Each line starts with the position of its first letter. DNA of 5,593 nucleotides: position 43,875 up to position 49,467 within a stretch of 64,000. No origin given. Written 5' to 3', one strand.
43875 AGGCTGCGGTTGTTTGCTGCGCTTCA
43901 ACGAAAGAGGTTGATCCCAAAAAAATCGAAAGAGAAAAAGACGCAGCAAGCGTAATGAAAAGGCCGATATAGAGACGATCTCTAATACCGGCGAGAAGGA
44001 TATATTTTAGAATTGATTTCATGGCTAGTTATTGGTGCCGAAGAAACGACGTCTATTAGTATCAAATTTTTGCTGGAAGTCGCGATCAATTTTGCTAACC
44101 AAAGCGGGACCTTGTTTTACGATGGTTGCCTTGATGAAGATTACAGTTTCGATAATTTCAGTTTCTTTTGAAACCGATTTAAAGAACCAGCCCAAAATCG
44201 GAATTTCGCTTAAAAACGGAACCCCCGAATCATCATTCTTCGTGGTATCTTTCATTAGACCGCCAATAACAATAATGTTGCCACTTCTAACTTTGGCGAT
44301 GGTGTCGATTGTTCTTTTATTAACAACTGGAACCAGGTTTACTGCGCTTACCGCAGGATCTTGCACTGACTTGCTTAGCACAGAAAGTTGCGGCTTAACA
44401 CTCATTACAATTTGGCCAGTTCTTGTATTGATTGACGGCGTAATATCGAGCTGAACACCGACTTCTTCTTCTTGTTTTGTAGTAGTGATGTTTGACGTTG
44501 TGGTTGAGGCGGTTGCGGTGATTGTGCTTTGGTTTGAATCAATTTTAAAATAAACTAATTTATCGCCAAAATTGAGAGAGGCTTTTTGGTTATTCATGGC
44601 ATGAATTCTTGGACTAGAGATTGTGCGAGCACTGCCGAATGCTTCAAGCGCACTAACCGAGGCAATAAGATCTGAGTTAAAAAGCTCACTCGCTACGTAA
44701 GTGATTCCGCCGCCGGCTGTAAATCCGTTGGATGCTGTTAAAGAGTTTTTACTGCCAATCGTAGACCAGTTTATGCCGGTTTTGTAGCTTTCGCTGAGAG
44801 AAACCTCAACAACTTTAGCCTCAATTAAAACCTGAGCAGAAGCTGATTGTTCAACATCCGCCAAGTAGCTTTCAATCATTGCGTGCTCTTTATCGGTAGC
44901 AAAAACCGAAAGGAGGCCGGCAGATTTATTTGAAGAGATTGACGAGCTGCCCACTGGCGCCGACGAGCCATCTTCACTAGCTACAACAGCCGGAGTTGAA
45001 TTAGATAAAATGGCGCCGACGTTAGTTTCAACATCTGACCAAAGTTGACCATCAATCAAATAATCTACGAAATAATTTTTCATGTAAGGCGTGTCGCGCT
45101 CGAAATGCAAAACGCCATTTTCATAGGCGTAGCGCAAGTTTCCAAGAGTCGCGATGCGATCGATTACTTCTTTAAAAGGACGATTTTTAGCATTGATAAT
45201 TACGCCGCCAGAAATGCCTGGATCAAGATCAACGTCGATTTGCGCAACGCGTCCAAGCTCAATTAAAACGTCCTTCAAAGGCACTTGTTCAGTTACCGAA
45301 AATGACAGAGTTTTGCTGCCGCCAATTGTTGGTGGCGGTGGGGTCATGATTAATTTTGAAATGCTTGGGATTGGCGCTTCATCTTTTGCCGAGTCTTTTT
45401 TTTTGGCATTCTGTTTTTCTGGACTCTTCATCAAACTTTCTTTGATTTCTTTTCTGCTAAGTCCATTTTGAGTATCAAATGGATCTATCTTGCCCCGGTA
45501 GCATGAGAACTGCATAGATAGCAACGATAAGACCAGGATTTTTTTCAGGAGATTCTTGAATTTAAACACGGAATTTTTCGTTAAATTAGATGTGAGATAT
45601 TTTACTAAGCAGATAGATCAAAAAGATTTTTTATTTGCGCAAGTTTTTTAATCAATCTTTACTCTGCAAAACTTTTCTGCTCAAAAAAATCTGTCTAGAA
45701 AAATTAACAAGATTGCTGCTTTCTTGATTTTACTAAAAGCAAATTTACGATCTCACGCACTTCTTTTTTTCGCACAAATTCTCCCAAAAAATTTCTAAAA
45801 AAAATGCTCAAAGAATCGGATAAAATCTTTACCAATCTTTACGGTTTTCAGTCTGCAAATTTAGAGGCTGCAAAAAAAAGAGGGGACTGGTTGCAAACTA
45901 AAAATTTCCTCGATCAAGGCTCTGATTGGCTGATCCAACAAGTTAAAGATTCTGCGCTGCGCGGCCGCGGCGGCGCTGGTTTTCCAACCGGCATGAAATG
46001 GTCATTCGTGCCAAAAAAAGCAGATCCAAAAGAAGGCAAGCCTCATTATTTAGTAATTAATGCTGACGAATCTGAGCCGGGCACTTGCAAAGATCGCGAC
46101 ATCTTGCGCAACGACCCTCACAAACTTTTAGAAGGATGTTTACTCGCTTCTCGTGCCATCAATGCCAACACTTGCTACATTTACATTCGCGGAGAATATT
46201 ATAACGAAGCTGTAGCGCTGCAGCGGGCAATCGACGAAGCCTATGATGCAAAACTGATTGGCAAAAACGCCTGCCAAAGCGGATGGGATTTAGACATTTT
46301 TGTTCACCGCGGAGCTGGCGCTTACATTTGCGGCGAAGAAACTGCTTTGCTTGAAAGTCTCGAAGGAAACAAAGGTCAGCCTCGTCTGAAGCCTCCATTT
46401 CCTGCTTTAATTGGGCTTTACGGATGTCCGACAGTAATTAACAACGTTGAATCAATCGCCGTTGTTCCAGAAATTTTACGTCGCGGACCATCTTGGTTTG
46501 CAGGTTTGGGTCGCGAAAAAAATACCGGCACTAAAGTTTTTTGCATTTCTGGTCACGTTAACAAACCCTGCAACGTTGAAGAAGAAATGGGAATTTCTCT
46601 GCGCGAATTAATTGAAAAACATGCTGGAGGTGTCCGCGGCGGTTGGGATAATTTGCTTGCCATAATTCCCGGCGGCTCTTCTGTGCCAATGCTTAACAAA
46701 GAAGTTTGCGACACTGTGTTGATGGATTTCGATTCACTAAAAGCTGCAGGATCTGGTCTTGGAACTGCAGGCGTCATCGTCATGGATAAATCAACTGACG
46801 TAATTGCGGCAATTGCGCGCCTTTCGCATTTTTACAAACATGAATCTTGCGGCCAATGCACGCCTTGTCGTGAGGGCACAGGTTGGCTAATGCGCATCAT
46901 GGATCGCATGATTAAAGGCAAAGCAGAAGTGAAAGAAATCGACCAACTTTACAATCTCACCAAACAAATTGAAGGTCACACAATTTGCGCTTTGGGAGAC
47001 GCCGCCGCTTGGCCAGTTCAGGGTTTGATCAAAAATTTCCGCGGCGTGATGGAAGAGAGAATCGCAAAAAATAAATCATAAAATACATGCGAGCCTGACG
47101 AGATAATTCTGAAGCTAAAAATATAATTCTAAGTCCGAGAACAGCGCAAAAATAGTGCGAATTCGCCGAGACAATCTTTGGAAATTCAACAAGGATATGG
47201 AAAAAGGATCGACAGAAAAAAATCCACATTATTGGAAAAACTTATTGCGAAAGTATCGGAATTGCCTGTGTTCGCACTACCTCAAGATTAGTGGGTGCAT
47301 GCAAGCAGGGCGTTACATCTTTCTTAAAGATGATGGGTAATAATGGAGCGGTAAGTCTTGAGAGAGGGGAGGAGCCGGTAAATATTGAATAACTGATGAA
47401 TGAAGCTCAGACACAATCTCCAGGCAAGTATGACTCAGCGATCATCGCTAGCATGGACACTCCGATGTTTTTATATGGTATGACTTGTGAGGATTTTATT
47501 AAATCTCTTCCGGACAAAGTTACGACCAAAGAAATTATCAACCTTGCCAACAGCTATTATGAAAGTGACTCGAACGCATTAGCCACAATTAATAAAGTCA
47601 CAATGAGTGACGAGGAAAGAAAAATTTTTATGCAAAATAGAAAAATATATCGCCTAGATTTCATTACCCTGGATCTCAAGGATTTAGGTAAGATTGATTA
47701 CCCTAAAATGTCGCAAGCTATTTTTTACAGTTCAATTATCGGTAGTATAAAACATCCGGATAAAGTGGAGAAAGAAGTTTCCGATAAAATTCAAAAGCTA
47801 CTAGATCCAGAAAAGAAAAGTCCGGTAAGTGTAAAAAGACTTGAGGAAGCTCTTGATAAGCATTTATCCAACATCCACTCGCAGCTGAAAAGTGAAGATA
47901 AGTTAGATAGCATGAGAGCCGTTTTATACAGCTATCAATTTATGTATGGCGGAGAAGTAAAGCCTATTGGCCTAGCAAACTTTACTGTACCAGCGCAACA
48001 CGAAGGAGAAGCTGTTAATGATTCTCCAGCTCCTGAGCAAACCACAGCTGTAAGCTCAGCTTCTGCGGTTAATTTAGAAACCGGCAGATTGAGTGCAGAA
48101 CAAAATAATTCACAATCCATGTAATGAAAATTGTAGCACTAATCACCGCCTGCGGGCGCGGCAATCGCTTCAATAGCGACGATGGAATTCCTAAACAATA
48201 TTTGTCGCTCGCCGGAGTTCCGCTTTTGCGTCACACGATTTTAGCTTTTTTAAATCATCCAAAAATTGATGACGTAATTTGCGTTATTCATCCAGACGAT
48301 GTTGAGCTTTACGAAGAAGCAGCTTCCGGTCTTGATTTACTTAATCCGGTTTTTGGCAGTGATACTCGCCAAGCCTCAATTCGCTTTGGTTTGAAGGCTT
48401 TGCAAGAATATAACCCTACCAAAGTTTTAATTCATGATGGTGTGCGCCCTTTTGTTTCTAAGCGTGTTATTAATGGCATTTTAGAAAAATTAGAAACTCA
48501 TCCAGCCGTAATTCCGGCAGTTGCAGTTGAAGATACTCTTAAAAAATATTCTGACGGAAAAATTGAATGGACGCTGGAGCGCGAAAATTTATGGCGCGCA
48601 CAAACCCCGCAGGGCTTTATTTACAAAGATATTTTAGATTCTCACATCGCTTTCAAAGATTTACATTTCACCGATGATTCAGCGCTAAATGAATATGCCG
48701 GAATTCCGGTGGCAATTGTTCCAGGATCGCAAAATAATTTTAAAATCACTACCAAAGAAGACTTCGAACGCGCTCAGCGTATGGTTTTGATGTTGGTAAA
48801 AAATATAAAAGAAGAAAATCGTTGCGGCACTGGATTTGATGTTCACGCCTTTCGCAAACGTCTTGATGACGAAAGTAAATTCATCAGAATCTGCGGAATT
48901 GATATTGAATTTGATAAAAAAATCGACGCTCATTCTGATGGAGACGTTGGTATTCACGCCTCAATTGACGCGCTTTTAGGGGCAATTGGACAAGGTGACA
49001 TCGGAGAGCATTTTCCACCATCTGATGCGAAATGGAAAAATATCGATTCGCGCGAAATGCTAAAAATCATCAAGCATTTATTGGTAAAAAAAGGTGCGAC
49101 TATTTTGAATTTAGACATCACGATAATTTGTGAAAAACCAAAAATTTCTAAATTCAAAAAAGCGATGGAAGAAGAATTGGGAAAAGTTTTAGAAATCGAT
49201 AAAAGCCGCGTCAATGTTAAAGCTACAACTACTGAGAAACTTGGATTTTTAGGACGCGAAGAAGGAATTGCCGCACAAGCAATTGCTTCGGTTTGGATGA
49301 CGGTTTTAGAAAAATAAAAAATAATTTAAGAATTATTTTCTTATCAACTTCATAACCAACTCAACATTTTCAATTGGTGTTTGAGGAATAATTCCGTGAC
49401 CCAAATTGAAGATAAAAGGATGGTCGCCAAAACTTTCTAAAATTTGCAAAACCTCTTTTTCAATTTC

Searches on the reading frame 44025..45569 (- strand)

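Call 7: search_protein_families(library=ncbifam, proteins=[window:44025-45569:-])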
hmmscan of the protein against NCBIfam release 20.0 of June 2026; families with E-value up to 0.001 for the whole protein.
window:44025-45569:- (514 aa): 9 families
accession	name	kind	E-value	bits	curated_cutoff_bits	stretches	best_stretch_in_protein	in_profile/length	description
TIGR02519.1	pilus_MshL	equivalog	4.6e-57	193.3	250.2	1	212-484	2-290/290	pilus (MSHA type) biogenesis protein MshL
TIGR02517.1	type_II_gspD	equivalog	5.2e-44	150.7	351.35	1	198-486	284-592/600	type II secretion system secretin GspD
TIGR02515.1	IV_pilus_PilQ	subfamily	3.4e-34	118.6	284.35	1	299-484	259-427/428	type IV pilus secretin PilQ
TIGR02516.1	type_III_yscC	equivalog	7.4e-30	103.9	238.45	1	225-485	215-462/463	type III secretion system outer membrane ring subunit SctC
NF010083.0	PRK13568.1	equivalog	4.2e-21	75.2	554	1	94-485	33-418/419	DNA uptake porin HofQ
NF011873.0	PRK15346.1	equivalog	1.5e-18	66.8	524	1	200-487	227-497/499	EscC/YscC/HrcC family type III secretion system outer membrane ring protein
NF042912.1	Amuc_1098_fam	equivalog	2e-18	65.9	750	2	369-484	663-796/805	Amuc_1098 family type IV pilus outer membrane protein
NF007851.2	PRK10560.1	exception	2.2e-17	63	598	1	92-485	27-410/412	DNA uptake porin HofQ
TIGR02520.1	pilus_B_mal_scr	equivalog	8.5e-12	44.4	287.65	1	207-451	237-485/513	PilN family type IVB pilus formation outer membrane protein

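Call 8: search_protein_families(library=pfam, proteins=[window:44025-45569:-])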
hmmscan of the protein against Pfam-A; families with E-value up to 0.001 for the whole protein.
window:44025-45569:- (514 aa): 1 family
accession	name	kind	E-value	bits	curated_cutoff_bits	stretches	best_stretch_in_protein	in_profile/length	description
PF00263.26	Secretin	-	2.8e-40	138.1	27.5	1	307-485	1-169/169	Bacterial type II and III secretion system protein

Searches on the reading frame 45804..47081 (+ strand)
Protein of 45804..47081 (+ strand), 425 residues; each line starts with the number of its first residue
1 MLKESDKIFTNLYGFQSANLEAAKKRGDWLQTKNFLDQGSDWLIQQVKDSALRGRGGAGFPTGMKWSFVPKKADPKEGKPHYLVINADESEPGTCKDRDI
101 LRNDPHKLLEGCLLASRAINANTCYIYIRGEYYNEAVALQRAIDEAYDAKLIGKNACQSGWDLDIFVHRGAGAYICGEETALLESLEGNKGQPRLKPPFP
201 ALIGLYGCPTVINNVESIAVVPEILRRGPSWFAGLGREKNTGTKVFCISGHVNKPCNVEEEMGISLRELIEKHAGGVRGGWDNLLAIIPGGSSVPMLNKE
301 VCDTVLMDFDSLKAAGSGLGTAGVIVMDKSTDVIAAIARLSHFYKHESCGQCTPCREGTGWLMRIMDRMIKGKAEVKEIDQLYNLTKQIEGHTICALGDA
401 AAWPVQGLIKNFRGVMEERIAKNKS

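Call 7: search_protein_families(library=ncbifam, proteins=[window:45804-47081:+])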
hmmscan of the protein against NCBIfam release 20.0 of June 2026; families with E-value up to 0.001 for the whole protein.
window:45804-47081:+ (425 aa): 6 families
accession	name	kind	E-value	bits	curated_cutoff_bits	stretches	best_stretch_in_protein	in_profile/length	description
NF010120.0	PRK13596.1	equivalog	3.1e-244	810.2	389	1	1-424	1-421/433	NADH-quinone oxidoreductase subunit NuoF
TIGR01959.1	nuoF_fam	equivalog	3.5e-194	644.9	558.65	1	8-420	2-410/410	NADH-quinone oxidoreductase subunit NuoF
NF008436.0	PRK11278.1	equivalog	2.4e-112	376.1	749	1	27-423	35-429/448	NADH-quinone oxidoreductase subunit NuoF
TIGR01945.1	rnfC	subfamily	3.1e-11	42.5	245.95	1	33-145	114-220/435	RnfABCDGE type electron transport complex subunit C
NF003454.1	PRK05035.1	equivalog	3.6e-11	42.2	345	1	31-146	114-222/556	electron transport complex subunit RsxC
TIGR04481.1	PR_assoc_PrdC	equivalog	2.4e-10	39.8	490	1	30-148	62-173/425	proline reductase-associated electron transfer protein PrdC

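Call 8: search_protein_families(library=pfam, proteins=[window:45804-47081:+])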
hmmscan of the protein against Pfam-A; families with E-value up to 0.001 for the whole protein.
window:45804-47081:+ (425 aa): 4 families
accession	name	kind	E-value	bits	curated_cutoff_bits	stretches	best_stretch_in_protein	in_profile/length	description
PF01512.22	Complex1_51K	-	1.7e-49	168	31.2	1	47-222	1-149/150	Nuo51 FMN-binding domain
PF10589.14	NADH_4Fe-4S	-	1.2e-31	108.8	23.5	1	336-418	2-84/85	NADH-ubiquinone oxidoreductase-F iron-sulfur binding region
PF22461.2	SLBB_2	-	1.4e-18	67.2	27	1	244-326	1-79/79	SLBB domain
PF10531.15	SLBB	-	5.6e-08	32.9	27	1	245-295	1-53/55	SLBB domain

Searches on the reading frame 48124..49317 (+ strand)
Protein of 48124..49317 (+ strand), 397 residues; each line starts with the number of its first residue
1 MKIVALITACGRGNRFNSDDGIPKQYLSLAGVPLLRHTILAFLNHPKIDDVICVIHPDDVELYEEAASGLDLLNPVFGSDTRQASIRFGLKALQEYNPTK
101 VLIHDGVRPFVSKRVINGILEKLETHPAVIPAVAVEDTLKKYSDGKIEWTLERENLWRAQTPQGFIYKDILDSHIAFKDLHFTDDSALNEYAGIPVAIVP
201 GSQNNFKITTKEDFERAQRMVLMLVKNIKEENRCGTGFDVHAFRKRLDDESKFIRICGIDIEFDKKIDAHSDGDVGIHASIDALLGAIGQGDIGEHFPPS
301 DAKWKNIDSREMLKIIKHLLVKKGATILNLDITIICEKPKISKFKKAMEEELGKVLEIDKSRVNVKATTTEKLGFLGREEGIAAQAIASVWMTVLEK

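Call 7: search_protein_families(library=ncbifam, proteins=[window:48124-49317:+])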
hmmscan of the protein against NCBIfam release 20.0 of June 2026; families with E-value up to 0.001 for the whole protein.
window:48124-49317:+ (397 aa): 9 families
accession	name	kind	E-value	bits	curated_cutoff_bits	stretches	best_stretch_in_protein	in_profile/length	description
NF006899.0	PRK09382.1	equivalog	1e-130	436.4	417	1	2-392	6-381/387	bifunctional 2-C-methyl-D-erythritol 4-phosphate cytidylyltransferase/2-C-methyl-D-erythritol 2,4-cyclodiphosphate synthase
TIGR00453.1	ispD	equivalog_domain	2.2e-61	207.1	181.3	1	5-220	2-218/219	2-C-methyl-D-erythritol 4-phosphate cytidylyltransferase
TIGR00151.1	ispF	equivalog_domain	3.1e-53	180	116.45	1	233-390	1-153/155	2-C-methyl-D-erythritol 2,4-cyclodiphosphate synthase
NF001186.0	PRK00155.2-3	equivalog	5.1e-46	156.9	253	1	2-220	4-221/224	2-C-methyl-D-erythritol 4-phosphate cytidylyltransferase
NF009924.0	PRK13385.1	subfamily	1.7e-33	116.1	342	1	5-220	5-222/230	2-C-methyl-D-erythritol 4-phosphate cytidylyltransferase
NF001183.0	PRK00155.1-3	subfamily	1.7e-27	96.3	166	1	3-221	2-231/237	D-ribitol-5-phosphate cytidylyltransferase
TIGR03310.1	matur_MocA_YgfJ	equivalog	9.9e-07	28.9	186.45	1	5-132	2-126/188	molybdenum cofactor cytidylyltransferase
NF010936.0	PRK14356.1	equivalog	0.00022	20.3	666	1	4-124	7-124/456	bifunctional UDP-N-acetylglucosamine diphosphorylase/glucosamine-1-phosphate N-acetyltransferase GlmU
TIGR02665.1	molyb_mobA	equivalog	0.001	19.2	151.85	0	4-132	2-122/186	molybdenum cofactor guanylyltransferase MobA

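Call 8: search_protein_families(library=pfam, proteins=[window:48124-49317:+])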
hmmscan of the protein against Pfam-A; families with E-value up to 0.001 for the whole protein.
window:48124-49317:+ (397 aa): 3 families
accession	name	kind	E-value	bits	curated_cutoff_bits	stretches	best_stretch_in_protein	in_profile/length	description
PF02542.21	YgbB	-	7.1e-58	195.8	26.7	1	233-390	2-154/155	YgbB family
PF01128.25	IspD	-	1.4e-57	195.5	27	1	3-220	1-218/221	2-C-methyl-D-erythritol 4-phosphate cytidylyltransferase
PF12804.13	NTP_transf_3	-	4.7e-08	33.8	27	1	5-133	1-121/160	MobA-like NTP transferase domain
